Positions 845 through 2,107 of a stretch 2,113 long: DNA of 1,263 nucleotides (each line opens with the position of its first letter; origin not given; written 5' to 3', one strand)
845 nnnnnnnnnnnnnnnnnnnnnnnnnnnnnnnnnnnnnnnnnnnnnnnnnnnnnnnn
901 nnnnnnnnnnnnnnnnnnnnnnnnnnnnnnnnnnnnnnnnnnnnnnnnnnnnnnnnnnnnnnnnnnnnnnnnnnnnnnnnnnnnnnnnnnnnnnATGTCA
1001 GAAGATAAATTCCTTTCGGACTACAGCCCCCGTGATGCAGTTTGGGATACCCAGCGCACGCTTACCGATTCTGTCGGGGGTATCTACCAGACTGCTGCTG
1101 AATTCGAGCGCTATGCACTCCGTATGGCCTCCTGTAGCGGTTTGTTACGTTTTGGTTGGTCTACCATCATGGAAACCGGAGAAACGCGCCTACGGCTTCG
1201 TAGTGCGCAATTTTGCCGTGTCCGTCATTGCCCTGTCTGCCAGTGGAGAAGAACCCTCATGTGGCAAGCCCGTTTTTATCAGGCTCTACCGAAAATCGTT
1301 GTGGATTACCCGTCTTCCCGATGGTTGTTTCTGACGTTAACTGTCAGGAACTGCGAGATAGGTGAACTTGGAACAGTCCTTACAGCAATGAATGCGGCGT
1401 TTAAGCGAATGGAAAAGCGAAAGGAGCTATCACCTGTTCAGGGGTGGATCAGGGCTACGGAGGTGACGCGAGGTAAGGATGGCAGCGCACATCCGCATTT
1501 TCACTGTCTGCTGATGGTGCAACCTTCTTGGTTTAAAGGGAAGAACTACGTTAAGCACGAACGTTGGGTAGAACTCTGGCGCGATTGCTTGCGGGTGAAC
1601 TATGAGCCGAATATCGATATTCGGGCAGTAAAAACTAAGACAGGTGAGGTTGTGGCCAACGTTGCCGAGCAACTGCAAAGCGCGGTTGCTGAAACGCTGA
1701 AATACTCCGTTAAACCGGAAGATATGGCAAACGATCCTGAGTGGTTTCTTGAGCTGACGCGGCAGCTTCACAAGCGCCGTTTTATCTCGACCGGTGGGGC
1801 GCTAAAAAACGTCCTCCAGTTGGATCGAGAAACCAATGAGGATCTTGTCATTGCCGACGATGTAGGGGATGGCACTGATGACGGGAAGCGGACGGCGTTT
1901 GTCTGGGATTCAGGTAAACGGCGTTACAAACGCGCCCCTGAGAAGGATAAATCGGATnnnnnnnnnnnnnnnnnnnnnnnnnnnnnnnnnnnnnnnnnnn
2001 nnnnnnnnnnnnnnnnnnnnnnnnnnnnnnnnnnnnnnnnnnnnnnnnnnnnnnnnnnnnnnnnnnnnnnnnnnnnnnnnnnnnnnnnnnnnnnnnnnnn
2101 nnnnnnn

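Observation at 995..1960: Complete motif set of a pC194/pUB110-type HUH Rep; window is the size of a whole small RCR plasmid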

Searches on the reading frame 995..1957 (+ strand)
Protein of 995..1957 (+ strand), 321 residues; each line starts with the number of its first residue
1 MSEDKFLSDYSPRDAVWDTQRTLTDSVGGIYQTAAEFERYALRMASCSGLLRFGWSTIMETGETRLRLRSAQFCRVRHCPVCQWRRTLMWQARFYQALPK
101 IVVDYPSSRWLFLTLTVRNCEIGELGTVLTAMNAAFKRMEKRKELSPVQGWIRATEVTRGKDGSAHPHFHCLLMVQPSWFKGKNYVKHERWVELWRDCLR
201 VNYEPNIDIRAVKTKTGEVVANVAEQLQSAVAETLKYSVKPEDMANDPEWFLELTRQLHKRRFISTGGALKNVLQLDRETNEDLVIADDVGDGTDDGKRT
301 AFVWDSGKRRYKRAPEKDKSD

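Call 3: search_protein_families(library=pfam, proteins=[window:995-1957:+], max_evalue=1)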
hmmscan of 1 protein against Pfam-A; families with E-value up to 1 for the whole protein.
window:995-1957:+ (321 aa): 5 families
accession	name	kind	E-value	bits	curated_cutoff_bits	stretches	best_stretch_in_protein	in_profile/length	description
PF01446.23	Rep_1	-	1.3e-88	297.2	33.2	1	66-311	2-252/253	Replication protein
PF23343.2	REP_ORF2-G2P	-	0.00038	21.1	27.8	1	111-195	2-74/99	Replication-associated protein ORF2/G2P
PF14319.11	Zn_Tnp_IS91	-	0.0029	18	26.3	1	71-97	51-77/90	Transposase zinc-binding domain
PF03783.19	CsgG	-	0.15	11.8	20.8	1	207-225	130-148/210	Curli production assembly/transport component CsgG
PF20794.3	bPH_7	-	0.26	11.3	25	1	238-288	83-134/135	Bacterial PH domain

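Call 19: search_protein_families(library=ncbifam, proteins=[window:995-1957:+], max_evalue=1)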
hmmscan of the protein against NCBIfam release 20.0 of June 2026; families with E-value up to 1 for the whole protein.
window:995-1957:+ (321 aa): 1 family
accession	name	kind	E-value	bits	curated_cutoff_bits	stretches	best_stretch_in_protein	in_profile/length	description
NF033538.2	transpos_IS91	equivalog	0.014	14.4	125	1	71-173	55-158/356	IS91 family transposase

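Call 67: list_cluster_members(proteins=[window:995-1957:+, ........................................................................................])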
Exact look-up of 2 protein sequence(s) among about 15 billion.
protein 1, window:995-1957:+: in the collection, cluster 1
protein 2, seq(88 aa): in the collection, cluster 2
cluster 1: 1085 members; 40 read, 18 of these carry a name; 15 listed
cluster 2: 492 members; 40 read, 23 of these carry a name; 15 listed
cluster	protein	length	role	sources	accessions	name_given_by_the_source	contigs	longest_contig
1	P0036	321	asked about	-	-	protein rep [Escherichia coli] | plasmid rolling circle replication initiator protein Rep | Protein rep n=262 Tax=root TaxID=1 RepID=R9R0L4_ECOLX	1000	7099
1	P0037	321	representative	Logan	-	-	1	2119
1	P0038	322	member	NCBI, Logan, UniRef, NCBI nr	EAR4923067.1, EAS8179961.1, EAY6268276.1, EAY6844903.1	Replication protein [Salmonella enterica] | Replication protein n=1 Tax=Salmonella thompson TaxID=600 RepID=A0A5Y0CB30_SALTH | protein rep [Escherichia coli]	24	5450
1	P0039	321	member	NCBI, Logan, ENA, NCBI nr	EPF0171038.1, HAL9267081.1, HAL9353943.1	protein rep [Escherichia coli]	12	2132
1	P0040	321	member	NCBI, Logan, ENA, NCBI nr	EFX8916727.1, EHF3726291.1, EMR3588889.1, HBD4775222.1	TPA: protein rep [Shigella flexneri] | Replication protein [Shigella flexneri]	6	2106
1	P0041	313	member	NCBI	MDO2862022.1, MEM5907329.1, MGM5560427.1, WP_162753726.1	protein rep, partial [Escherichia coli]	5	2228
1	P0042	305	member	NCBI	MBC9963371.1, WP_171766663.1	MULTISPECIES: protein rep, partial [Enterobacteriaceae]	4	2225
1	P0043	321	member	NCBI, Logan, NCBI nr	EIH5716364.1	protein rep [Shigella flexneri]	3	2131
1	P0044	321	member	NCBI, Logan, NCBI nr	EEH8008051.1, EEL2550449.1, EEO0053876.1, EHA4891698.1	protein rep [Salmonella enterica] | Replication protein [Salmonella enterica]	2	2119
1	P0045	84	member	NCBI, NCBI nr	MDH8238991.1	protein rep, partial [Klebsiella pneumoniae] | protein rep [Klebsiella pneumoniae]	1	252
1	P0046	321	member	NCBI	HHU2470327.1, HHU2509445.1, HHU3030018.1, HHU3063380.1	TPA: protein rep [Escherichia coli]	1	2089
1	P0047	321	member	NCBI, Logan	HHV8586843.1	TPA: protein rep [Escherichia coli]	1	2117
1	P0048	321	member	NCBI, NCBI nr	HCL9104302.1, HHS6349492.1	TPA: protein rep [Escherichia coli] | protein rep [Escherichia coli]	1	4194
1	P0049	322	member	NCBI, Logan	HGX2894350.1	TPA: protein rep [Escherichia coli]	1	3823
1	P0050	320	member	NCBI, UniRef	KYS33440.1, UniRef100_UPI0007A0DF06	Replication protein, partial [Escherichia coli] | protein rep n=1 Tax=Escherichia coli TaxID=562 RepID=UPI0007A0DF06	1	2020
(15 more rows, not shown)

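Call 68: search_solved_structures(query=window:995-1957:+, max_evalue=1)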
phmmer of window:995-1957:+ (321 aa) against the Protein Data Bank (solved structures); distinct sequences matched with E-value up to 1: 1.
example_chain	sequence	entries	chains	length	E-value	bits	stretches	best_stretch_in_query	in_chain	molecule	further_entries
9mg8_A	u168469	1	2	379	0.0035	19.5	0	219-284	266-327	b-iTHR-110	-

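Call 95: search_dna_similar(query=window:995-1957:+, collection=plasmids, mode=protein, max_rows=60, rows=spread, max_evalue=0.00001)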
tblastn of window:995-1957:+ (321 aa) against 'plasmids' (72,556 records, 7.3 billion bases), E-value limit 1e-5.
Records with a match: 2314; places in all: 2703; records where one place covers at least 80% of the query: 1284.
Best place of each record, by identity: >=99% 207; 95-99% 3; 90-95% 7; 80-90% 7; 60-80% 296; <60% 1794.
By first word of the organism name: Staphylococcus 926; Escherichia 315; Bacillus 250; Enterococcus 130; Klebsiella 122; Salmonella 81; Streptococcus 66; Lactiplantibacillus 48; uncultured 38; Clostridium 35; and 80 more.
By predicted mobility (MOB-suite, as given by PLSDB): mobilizable 1176; non-mobilizable 1045; conjugative 93.
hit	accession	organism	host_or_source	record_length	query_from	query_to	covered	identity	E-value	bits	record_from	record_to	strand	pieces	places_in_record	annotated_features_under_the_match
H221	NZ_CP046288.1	Shigella sonnei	Homo sapiens,clinical isolate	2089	1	321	100%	100.0%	0e+0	671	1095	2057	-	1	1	protein rep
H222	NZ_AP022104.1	Escherichia coli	-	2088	1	321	100%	100.0%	0e+0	670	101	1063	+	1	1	protein rep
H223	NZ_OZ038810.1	Escherichia coli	-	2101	1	321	100%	100.0%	0e+0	670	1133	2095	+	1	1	protein rep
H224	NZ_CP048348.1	Escherichia coli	cell culture,environment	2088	1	321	100%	99.7%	0e+0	669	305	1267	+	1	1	protein rep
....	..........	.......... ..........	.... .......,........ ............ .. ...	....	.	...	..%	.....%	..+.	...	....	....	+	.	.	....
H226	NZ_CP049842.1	Escherichia coli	Homo sapiens,Biopsy of human bladder ...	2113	1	225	70%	100.0%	3e-162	474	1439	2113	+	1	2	none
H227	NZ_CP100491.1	Escherichia coli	Gallus gallus domesticus,whole ...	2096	7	321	98%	69.3%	6e-164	479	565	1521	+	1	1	protein rep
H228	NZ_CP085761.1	Enterobacter hormaechei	Homo sapiens,wound abdomin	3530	7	321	98%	69.0%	7e-159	479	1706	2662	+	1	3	protein rep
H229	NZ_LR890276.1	Escherichia coli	Homo sapiens,blood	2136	5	319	98%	68.7%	5e-160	469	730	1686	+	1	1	protein rep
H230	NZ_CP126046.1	Klebsiella pneumoniae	-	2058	7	321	98%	68.3%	3e-162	474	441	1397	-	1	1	protein rep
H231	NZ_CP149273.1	Salmonella enterica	Homo sapiens,single cell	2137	5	315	97%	68.6%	2e-157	462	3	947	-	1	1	record has no annotation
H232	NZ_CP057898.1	Escherichia fergusonii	culture,Pooled sheep faecal samples ...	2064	36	321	89%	69.3%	4e-147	435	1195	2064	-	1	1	record has no annotation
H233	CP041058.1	Enterobacter hormaechei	Pure culture,urine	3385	7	321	98%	53.7%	9e-88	352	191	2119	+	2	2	record has no annotation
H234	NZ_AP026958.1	Salmonella enterica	Anabas testudineus,gut content of ...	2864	7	275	84%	55.6%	6e-96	310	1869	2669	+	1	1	protein rep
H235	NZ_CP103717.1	Klebsiella pneumoniae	Homo sapiens,blood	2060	3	188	58%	72.0%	3e-93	297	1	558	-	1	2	none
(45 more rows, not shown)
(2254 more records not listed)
